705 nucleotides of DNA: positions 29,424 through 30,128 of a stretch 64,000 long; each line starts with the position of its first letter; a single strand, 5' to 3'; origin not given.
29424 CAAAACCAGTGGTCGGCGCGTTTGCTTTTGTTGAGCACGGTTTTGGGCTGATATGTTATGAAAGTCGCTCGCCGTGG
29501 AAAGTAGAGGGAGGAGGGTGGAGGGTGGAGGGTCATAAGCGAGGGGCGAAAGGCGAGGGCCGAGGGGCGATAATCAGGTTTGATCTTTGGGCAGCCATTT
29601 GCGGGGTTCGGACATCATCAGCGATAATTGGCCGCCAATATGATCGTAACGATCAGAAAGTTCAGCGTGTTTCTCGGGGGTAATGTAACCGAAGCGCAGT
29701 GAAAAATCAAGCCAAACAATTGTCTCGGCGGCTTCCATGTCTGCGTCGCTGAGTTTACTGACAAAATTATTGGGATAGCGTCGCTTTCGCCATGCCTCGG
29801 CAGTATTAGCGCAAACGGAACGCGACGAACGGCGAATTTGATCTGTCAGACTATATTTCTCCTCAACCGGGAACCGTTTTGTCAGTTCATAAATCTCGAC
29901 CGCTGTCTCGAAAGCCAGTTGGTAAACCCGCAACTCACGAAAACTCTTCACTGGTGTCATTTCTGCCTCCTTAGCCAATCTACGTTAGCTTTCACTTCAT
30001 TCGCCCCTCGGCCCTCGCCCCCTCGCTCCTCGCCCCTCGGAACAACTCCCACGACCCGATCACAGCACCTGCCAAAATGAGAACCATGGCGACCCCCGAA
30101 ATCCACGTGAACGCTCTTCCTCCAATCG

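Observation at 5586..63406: Dispersed families of degenerate 7- and 8-nt word arrays occupy most gene junctions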

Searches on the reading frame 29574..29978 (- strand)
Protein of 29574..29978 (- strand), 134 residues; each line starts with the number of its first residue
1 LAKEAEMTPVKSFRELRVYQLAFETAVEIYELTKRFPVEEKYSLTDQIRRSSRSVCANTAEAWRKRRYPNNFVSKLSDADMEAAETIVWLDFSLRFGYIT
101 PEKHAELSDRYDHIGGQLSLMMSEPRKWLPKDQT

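Call 21: search_protein_families(library=pfam, proteins=[window:29574-29978:-])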
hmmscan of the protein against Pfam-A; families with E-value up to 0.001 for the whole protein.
window:29574-29978:- (134 aa): 2 families
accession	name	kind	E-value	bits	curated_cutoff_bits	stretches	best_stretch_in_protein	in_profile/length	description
PF05635.17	23S_rRNA_IVP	-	1.3e-30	106.2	33.8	1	14-118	1-104/106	23S rRNA-intervening sequence protein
PF22296.2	bAvd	-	5.9e-09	36.8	40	1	28-122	13-104/107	bAvd-like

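Call 57: find_homologous_proteins(query=window:29574-29960:-, max_evalue=1e-10)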
Query window:29574-29960:- (128 aa): 7999 proteins with E <= 1e-10 among 8000 candidates; the best 120 are listed.
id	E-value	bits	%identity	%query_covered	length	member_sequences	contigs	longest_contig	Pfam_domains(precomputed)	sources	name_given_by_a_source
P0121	6.8e-80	283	100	100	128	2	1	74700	PF22296.3,PF05635.18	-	-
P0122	1.4e-59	218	80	96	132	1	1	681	PF22296.3,PF05635.18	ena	-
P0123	1.4e-59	217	77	100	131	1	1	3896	PF22296.3,PF05635.18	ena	-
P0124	7.7e-59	215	78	95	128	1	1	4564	PF22296.3,PF05635.18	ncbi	-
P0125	1.0e-58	215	75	98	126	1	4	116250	PF22296.3,PF05635.18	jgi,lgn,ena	jgi:four helix bundle protein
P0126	1.1e-58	215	74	100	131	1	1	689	PF22296.3,PF05635.18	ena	-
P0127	2.1e-58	214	75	98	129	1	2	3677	PF22296.3,PF05635.18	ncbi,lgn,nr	ncbi:MAG: four helix bundle protein [Chloroflexi bacterium]|nr:four helix bundle protein [Chloroflex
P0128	2.6e-58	213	77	98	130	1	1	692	PF22296.3,PF05635.18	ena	-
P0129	4.3e-58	213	76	96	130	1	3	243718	PF22296.3,PF05635.18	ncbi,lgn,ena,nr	ncbi:MAG: S23 ribosomal protein [Anaerolineaceae bacterium]|nr:MAG: S23 ribosomal protein [Anaerolin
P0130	4.5e-58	213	78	95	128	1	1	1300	PF22296.3,PF05635.18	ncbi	-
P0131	4.9e-58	213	76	96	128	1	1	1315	PF22296.3,PF05635.18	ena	-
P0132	7.6e-58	212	77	95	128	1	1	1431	PF22296.3,PF05635.18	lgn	-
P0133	8.1e-58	212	74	98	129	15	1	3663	PF22296.3,PF05635.18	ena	-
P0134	9.7e-58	212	77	95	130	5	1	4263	PF22296.3,PF05635.18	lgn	-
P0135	1.2e-57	211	76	95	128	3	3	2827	PF22296.3,PF05635.18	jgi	jgi:four helix bundle protein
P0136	1.4e-57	211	78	96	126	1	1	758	PF22296.3,PF05635.18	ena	-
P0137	3.2e-57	210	77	95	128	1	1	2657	PF22296.3,PF05635.18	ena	-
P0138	3.3e-57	210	74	98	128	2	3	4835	PF22296.3,PF05635.18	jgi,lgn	jgi:four helix bundle protein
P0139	5.5e-57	209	73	98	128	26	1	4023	PF22296.3,PF05635.18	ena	-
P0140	5.9e-57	209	73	98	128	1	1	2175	PF22296.3,PF05635.18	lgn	-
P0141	1.6e-56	208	73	95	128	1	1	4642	PF22296.3,PF05635.18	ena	-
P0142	2.0e-56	207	73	96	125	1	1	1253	PF22296.3,PF05635.18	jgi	-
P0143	2.4e-56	207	79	95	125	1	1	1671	PF22296.3,PF05635.18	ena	-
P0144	2.5e-56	207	74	98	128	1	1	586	PF22296.3,PF05635.18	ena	-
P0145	2.9e-56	207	73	97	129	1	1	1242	PF22296.3,PF05635.18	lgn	-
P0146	3.0e-56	207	74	100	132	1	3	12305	PF22296.3,PF05635.18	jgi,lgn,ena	-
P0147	3.3e-56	207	74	96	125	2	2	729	PF22296.3,PF05635.18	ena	-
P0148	4.0e-56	206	74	96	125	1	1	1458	PF22296.3,PF05635.18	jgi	-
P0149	4.9e-56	206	70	100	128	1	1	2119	PF22296.3,PF05635.18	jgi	jgi:four helix bundle protein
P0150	5.1e-56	206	73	98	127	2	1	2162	PF22296.3,PF05635.18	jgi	jgi:four helix bundle protein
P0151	5.9e-56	206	73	96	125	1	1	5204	PF22296.3,PF05635.18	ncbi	-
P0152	6.7e-56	206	73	95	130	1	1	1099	PF22296.3,PF05635.18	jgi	jgi:four helix bundle protein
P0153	6.7e-56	206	70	99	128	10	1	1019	PF22296.3,PF05635.18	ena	-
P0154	6.8e-56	206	74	98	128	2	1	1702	PF22296.3,PF05635.18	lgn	-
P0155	8.1e-56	205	73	98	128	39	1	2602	PF22296.3,PF05635.18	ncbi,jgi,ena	-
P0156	9.4e-56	205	75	96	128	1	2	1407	PF22296.3,PF05635.18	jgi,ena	-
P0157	1.0e-55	205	71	99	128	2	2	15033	PF22296.3,PF05635.18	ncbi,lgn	-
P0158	1.1e-55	205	74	96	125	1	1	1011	PF22296.3,PF05635.18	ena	-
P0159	1.3e-55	205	76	96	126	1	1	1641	PF22296.3,PF05635.18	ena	-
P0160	1.3e-55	205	72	96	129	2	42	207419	PF22296.3,PF05635.18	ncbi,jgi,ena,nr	ncbi:MAG: four helix bundle protein [Anaerolineae bacterium CG_4_9_14_3_um_filter_57_17]|nr:four hel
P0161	1.3e-55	205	73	96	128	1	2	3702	PF22296.3,PF05635.18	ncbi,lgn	-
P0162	1.4e-55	205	73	98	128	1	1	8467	PF22296.3,PF05635.18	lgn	-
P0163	1.5e-55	205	72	98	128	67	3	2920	PF22296.3,PF05635.18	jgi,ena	-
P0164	1.9e-55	204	72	98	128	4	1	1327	PF22296.3,PF05635.18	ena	-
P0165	2.0e-55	204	74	96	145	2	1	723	PF22296.3,PF05635.18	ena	-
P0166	2.1e-55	204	71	98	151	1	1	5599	PF22296.3,PF05635.18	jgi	jgi:four helix bundle protein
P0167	2.4e-55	204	74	96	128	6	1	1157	PF22296.3,PF05635.18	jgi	jgi:four helix bundle protein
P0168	3.0e-55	204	72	98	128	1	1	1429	PF22296.3,PF05635.18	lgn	-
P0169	3.2e-55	203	71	98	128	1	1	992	PF22296.3,PF05635.18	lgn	-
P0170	3.5e-55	203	74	95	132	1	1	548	PF22296.3,PF05635.18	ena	-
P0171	4.3e-55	203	75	95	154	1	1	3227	PF22296.3,PF05635.18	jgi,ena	-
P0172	5.5e-55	203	72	96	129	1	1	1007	PF22296.3,PF05635.18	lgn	-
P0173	5.5e-55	203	72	98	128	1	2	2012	PF22296.3,PF05635.18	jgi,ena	jgi:four helix bundle protein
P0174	5.5e-55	203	71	98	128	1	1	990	PF22296.3,PF05635.18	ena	-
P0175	5.9e-55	203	70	98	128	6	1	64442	PF22296.3,PF05635.18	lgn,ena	-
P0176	6.6e-55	202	69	100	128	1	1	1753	PF22296.3,PF05635.18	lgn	-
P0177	6.8e-55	202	72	95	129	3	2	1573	PF22296.3,PF05635.18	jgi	-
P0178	7.2e-55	202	74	98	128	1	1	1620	PF22296.3,PF05635.18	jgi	jgi:four helix bundle protein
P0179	7.9e-55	202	73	96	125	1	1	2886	PF22296.3,PF05635.18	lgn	-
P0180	8.3e-55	202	71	100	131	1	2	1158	PF22296.3,PF05635.18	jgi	-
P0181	9.9e-55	202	74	95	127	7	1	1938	PF22296.3,PF05635.18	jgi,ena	-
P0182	9.9e-55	202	74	95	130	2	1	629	PF22296.3,PF05635.18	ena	-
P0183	1.0e-54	202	72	96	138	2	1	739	PF22296.3,PF05635.18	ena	-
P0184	1.0e-54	202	75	95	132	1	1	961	PF22296.3,PF05635.18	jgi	jgi:four helix bundle protein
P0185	1.1e-54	202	75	95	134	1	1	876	PF22296.3,PF05635.18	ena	-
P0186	1.1e-54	202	70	99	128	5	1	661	PF22296.3,PF05635.18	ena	-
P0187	1.1e-54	202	74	95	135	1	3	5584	PF22296.3,PF05635.18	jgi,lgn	jgi:four helix bundle protein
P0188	1.2e-54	202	74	96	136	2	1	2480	PF22296.3,PF05635.18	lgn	-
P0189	1.2e-54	202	71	98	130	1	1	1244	PF22296.3,PF05635.18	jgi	jgi:four helix bundle protein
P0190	1.6e-54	201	70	100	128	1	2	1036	PF22296.3,PF05635.18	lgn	-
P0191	1.6e-54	201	71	98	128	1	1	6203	PF22296.3,PF05635.18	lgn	-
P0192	2.0e-54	201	76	93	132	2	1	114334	PF22296.3,PF05635.18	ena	-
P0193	2.0e-54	201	69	100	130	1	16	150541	PF22296.3,PF05635.18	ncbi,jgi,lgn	jgi:four helix bundle protein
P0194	2.0e-54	201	74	96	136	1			PF22296.3,PF05635.18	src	-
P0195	2.1e-54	201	72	96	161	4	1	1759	PF22296.3,PF05635.18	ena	-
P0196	2.2e-54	201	73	97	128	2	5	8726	PF22296.3,PF05635.18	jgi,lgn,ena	jgi:four helix bundle protein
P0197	2.3e-54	201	70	98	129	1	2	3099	PF22296.3,PF05635.18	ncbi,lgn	-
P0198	2.4e-54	201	71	98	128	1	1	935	PF22296.3,PF05635.18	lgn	-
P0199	2.6e-54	201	73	95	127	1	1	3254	PF22296.3,PF05635.18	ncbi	-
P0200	2.6e-54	200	72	96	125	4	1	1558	PF22296.3,PF05635.18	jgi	-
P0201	3.6e-54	200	69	99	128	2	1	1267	PF22296.3,PF05635.18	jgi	-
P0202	3.7e-54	200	70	98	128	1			PF22296.3,PF05635.18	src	-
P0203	3.9e-54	200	77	93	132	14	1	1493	PF22296.3,PF05635.18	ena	-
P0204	4.0e-54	200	71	98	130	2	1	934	PF22296.3,PF05635.18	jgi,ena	-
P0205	4.1e-54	200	72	98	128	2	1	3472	PF22296.3,PF05635.18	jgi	jgi:four helix bundle protein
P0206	4.4e-54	200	73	96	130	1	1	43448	PF22296.3,PF05635.18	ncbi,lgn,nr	ncbi:MAG: four helix bundle protein [Chloroflexota bacterium]|nr:four helix bundle protein [Chlorofl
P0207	5.2e-54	200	71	98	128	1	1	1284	PF22296.3,PF05635.18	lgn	-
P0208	5.3e-54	199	71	96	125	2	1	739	PF22296.3,PF05635.18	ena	-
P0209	6.0e-54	199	72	96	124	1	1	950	PF22296.3,PF05635.18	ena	-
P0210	6.3e-54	199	73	96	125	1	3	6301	PF22296.3,PF05635.18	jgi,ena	-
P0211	6.3e-54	199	71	98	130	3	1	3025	PF22296.3,PF05635.18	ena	-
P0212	7.6e-54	199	70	98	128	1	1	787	PF22296.3,PF05635.18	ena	-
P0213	7.7e-54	199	70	98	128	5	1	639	PF22296.3,PF05635.18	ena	-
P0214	8.4e-54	199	74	96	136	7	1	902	PF22296.3,PF05635.18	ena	-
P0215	1.3e-53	198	68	98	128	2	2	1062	PF22296.3,PF05635.18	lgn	-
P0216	1.4e-53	198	69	98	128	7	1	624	PF22296.3,PF05635.18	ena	-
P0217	1.5e-53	198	71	98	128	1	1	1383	PF22296.3,PF05635.18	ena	-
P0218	1.8e-53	198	70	95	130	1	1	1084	PF22296.3,PF05635.18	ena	-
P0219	2.3e-53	197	68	95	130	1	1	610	PF22296.3,PF05635.18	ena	-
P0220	2.3e-53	197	70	98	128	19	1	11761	PF22296.3,PF05635.18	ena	-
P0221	3.3e-53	197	71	95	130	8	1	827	PF22296.3,PF05635.18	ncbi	-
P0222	3.3e-53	197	70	98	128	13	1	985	PF22296.3,PF05635.18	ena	-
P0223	3.5e-53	197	75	96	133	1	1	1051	PF22296.3,PF05635.18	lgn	-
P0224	3.8e-53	197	75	93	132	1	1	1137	PF05635.18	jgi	-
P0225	4.7e-53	196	68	99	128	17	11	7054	PF22296.3,PF05635.18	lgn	-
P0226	5.0e-53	196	69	97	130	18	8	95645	PF22296.3,PF05635.18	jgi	jgi:four helix bundle protein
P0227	5.2e-53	196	71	98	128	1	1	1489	PF22296.3,PF05635.18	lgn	-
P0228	5.3e-53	196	70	98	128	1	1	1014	PF22296.3,PF05635.18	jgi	jgi:four helix bundle protein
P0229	5.3e-53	196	68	97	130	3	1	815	PF05635.18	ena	-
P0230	5.4e-53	196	68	97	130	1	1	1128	PF22296.3,PF05635.18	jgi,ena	-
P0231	6.0e-53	196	70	96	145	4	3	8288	PF22296.3,PF05635.18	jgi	jgi:four helix bundle protein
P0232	6.1e-53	196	70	98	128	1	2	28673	PF22296.3,PF05635.18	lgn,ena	-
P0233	7.1e-53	196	70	98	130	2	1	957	PF22296.3,PF05635.18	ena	-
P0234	7.4e-53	196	70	95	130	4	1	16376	PF22296.3,PF05635.18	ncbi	-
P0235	7.5e-53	196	75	93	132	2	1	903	PF22296.3,PF05635.18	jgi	jgi:four helix bundle protein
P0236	7.8e-53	196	74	93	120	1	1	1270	PF22296.3,PF05635.18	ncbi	-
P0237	8.1e-53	196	70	98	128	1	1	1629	PF22296.3,PF05635.18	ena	-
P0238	8.2e-53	196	69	97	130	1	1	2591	PF22296.3,PF05635.18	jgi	jgi:four helix bundle protein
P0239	9.2e-53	195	70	95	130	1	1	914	PF22296.3,PF05635.18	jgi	-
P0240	9.8e-53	195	69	98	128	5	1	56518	PF22296.3,PF05635.18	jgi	jgi:four helix bundle protein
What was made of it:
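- Many four-helix-bundle homologues sit on contigs of only 550-1500 nt, which suggests assemblies break at flanking repeats (call 57).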

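Call 58: find_encoding_contigs(protein=P0129, flank=10000, max_places=4)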
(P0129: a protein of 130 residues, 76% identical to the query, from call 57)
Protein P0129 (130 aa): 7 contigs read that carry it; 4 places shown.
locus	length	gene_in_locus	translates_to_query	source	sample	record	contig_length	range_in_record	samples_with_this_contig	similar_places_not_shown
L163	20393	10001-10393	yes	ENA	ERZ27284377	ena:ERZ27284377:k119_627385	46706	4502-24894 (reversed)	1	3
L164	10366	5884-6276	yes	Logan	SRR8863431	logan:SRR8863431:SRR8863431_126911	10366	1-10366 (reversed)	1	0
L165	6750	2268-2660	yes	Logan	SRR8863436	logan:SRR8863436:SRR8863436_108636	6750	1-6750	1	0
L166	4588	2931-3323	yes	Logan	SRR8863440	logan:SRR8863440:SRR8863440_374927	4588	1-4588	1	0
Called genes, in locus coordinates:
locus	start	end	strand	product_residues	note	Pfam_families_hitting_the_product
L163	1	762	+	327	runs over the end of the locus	PF02779:Transket_pyr, PF02780:Transketolase_C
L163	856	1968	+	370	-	PF00364:Biotin_lipoyl, PF17836:PglD_N, PF00132:Hexapep (faint), PF25087:GMPPB_C (faint)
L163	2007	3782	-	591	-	PF07969:Amidohydro_3, PF01979:Amidohydro_1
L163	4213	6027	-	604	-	-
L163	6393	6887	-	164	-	-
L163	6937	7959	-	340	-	PF08240:ADH_N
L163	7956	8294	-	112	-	-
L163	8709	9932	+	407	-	PF00579:tRNA-synt_1b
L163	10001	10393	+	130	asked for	PF05635:23S_rRNA_IVP, PF22296:bAvd (weak)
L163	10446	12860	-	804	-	PF01098:FTSW_RODA_SPOVE, PF21922:PBP_dimer_2 (weak), PF00905:Transpeptidase (weak)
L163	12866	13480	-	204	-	-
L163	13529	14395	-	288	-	PF01048:PNP_UDP_1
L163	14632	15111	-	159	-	PF16697:Yop-YscD_cpl, PF00498:FHA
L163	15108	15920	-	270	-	PF12401:FhaA_N, PF16697:Yop-YscD_cpl, PF00498:FHA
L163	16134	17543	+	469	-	PF13660:DUF4147, PF05161:MOFRL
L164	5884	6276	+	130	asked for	PF05635:23S_rRNA_IVP, PF22296:bAvd (weak)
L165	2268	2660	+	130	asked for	PF05635:23S_rRNA_IVP, PF22296:bAvd (weak)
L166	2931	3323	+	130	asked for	PF05635:23S_rRNA_IVP, PF22296:bAvd (weak)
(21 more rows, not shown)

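Call 59: find_encoding_contigs(protein=P0125, flank=10000, max_places=4)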
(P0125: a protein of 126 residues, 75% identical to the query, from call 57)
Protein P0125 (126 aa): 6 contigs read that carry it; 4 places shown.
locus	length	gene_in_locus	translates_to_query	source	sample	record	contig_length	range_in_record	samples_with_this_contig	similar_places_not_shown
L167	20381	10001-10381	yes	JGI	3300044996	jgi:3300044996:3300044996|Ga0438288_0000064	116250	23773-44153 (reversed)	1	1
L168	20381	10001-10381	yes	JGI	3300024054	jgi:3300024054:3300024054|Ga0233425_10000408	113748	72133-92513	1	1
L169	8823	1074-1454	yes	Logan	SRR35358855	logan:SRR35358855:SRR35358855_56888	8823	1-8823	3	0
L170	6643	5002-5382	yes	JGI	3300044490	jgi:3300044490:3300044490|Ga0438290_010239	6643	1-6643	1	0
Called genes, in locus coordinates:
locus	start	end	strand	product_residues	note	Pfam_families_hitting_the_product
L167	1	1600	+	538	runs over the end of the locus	PF06418:CTP_synth_N, PF00117:GATase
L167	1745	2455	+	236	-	PF14808:TMEM164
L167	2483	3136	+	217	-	PF00702:Hydrolase, PF13419:HAD_2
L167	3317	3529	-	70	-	-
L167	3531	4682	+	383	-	PF00150:Cellulase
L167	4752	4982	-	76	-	-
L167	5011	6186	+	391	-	-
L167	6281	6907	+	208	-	PF00753:Lactamase_B, PF23023:Anti-Pycsar_Apyc1 (weak)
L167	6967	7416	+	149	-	PF02629:CoA_binding, PF13380:CoA_binding_2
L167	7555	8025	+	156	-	-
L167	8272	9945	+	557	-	-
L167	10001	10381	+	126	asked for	PF05635:23S_rRNA_IVP, PF22296:bAvd (weak)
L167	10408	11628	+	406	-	PF04055:Radical_SAM (weak), PF14716:HHH_8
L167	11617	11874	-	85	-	-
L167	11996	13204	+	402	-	-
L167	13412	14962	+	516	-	PF14870:PSII_BNR (weak), PF13088:BNR_2 (faint), PF15902:Sortilin-Vps10 (faint), PF02012:BNR (faint), PF14870:PSII_BNR (weak)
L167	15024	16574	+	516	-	PF14870:PSII_BNR, PF15902:Sortilin-Vps10 (faint), PF02012:BNR (faint)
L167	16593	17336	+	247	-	PF01790:LGT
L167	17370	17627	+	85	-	-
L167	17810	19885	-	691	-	PF25021:TEN_NHL (faint), PF06739:SBBP (faint), PF20067:SSL_N (faint), PF16656:Pur_ac_phosph_N (faint), PF01436:NHL (weak), PF00041:fn3 (faint), PF25788:Ig_Rha78A_N (faint)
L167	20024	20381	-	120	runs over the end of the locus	-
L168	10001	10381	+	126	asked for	PF05635:23S_rRNA_IVP, PF22296:bAvd (weak)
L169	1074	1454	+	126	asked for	PF05635:23S_rRNA_IVP, PF22296:bAvd (weak)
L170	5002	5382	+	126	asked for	PF05635:23S_rRNA_IVP, PF22296:bAvd (weak)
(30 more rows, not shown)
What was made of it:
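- Tried and rejected: Its position next to the radical-SAM/HHH gene is conserved in L167 (call 59).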

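Call 62: find_encoding_contigs(protein=P0160, flank=10000, max_places=6)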
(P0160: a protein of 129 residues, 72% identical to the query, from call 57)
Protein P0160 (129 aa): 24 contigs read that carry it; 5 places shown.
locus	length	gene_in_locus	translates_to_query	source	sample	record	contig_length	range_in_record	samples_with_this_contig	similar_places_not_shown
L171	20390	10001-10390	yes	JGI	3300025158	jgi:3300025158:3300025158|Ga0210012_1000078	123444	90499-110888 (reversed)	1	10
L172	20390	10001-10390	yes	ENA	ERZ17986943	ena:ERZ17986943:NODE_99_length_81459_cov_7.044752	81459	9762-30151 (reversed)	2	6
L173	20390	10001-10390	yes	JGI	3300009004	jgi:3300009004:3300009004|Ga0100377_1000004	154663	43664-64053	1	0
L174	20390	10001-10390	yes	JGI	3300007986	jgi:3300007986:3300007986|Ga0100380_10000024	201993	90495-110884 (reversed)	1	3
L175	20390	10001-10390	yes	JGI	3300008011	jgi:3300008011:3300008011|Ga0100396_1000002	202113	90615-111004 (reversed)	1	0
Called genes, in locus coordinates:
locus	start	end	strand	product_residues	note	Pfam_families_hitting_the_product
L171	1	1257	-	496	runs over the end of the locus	PF00069:Pkinase, PF07714:PK_Tyr_Ser-Thr, PF03109:ABC1 (weak), PF17667:Pkinase_fungal (weak)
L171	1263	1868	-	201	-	PF16697:Yop-YscD_cpl, PF00498:FHA, PF00486:Trans_reg_C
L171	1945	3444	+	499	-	PF03023:MurJ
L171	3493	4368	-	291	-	PF01988:VIT1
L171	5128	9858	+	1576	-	PF01339:CheB_methylest, PF03705:CheR_N, PF01739:CheR, PF00989:PAS, PF08447:PAS_3, PF08448:PAS_4, PF13426:PAS_9, PF08447:PAS_3, +7 more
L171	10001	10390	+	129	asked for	PF05635:23S_rRNA_IVP, PF22296:bAvd (weak)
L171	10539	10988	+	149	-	PF00072:Response_reg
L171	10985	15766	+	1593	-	PF00072:Response_reg, PF08448:PAS_4, PF00989:PAS, PF00989:PAS, PF08448:PAS_4, PF13188:PAS_8, PF13426:PAS_9, PF08448:PAS_4, +22 more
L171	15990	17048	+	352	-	PF01628:HrcA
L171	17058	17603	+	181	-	PF01025:GrpE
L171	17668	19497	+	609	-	PF00012:HSP70, PF06723:MreB_Mbl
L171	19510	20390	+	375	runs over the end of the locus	PF00226:DnaJ, PF01556:DnaJ_C, PF00684:DnaJ_CXXCXGXG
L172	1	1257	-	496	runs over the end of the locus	PF00069:Pkinase, PF07714:PK_Tyr_Ser-Thr, PF03109:ABC1 (weak), PF17667:Pkinase_fungal (weak)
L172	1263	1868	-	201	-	PF16697:Yop-YscD_cpl, PF00498:FHA, PF00486:Trans_reg_C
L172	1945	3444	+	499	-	PF03023:MurJ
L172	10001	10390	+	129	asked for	PF05635:23S_rRNA_IVP, PF22296:bAvd (weak)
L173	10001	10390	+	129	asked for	PF05635:23S_rRNA_IVP, PF22296:bAvd (weak)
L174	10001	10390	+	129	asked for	PF05635:23S_rRNA_IVP, PF22296:bAvd (weak)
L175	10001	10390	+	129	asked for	PF05635:23S_rRNA_IVP, PF22296:bAvd (weak)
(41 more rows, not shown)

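Call 79: find_encoding_contigs(protein=P0193, flank=3000, max_places=8)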
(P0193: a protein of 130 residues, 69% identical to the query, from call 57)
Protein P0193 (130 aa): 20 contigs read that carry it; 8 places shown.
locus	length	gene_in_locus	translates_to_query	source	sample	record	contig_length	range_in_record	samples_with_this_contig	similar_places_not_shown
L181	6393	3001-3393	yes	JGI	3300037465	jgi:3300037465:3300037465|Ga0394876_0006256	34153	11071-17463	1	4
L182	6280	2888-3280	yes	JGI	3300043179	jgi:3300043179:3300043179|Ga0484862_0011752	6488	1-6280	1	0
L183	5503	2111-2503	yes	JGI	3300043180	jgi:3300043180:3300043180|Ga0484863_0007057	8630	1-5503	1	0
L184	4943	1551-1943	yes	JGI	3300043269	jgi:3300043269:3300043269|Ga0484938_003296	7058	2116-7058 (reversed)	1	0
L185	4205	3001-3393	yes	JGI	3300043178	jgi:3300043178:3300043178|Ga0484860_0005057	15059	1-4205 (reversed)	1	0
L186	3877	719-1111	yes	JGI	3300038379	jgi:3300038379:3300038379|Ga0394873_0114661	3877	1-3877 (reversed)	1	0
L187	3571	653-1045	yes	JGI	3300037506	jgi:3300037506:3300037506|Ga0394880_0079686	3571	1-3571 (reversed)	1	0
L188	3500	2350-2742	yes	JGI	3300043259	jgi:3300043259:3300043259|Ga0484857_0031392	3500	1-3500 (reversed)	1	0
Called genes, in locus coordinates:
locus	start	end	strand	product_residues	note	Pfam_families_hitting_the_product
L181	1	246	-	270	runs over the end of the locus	-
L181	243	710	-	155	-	-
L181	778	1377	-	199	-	PF12804:NTP_transf_3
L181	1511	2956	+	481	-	PF04174:CP_ATPgrasp_1, PF14403:CP_ATPgrasp_2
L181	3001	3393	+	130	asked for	PF05635:23S_rRNA_IVP, PF22296:bAvd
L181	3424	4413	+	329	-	PF04168:Alpha-E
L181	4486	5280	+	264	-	PF08379:Bact_transglu_N, PF01841:Transglut_core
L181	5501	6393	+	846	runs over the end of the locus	PF17764:PriA_3primeBD, PF00270:DEAD, PF04851:ResIII, PF18319:Zn_ribbon_PriA, PF00271:Helicase_C (weak), PF18074:PriA_C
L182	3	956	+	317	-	?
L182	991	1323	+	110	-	-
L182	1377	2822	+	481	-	PF04174:CP_ATPgrasp_1, PF14403:CP_ATPgrasp_2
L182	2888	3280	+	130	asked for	PF05635:23S_rRNA_IVP, PF22296:bAvd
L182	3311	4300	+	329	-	PF04168:Alpha-E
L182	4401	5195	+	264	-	PF08379:Bact_transglu_N, PF01841:Transglut_core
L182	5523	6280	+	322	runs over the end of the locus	?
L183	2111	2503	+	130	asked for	PF05635:23S_rRNA_IVP, PF22296:bAvd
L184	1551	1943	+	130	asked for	PF05635:23S_rRNA_IVP, PF22296:bAvd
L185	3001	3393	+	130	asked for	PF05635:23S_rRNA_IVP, PF22296:bAvd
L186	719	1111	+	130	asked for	PF05635:23S_rRNA_IVP, PF22296:bAvd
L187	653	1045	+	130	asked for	PF05635:23S_rRNA_IVP, PF22296:bAvd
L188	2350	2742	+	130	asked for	PF05635:23S_rRNA_IVP, PF22296:bAvd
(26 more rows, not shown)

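Call 80: find_encoding_contigs(protein=P0206, flank=3000, max_places=4)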
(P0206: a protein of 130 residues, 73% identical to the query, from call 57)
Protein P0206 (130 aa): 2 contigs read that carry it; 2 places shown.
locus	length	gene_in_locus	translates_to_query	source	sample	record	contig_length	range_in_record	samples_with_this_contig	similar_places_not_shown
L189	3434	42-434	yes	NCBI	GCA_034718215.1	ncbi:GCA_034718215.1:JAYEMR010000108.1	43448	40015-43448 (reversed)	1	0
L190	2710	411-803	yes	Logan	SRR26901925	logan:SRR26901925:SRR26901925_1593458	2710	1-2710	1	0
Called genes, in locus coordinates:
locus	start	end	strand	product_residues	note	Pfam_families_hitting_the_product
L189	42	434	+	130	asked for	PF05635:23S_rRNA_IVP, PF22296:bAvd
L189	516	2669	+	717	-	PF00580:UvrD-helicase, PF01443:Viral_helicase1 (faint), PF13245:AAA_19, PF13604:AAA_30 (faint), PF13361:UvrD_C, PF13538:UvrD_C_2, PF21196:PcrA_UvrD_tudor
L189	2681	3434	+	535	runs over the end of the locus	-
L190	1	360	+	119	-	?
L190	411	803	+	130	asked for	PF05635:23S_rRNA_IVP, PF22296:bAvd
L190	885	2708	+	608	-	?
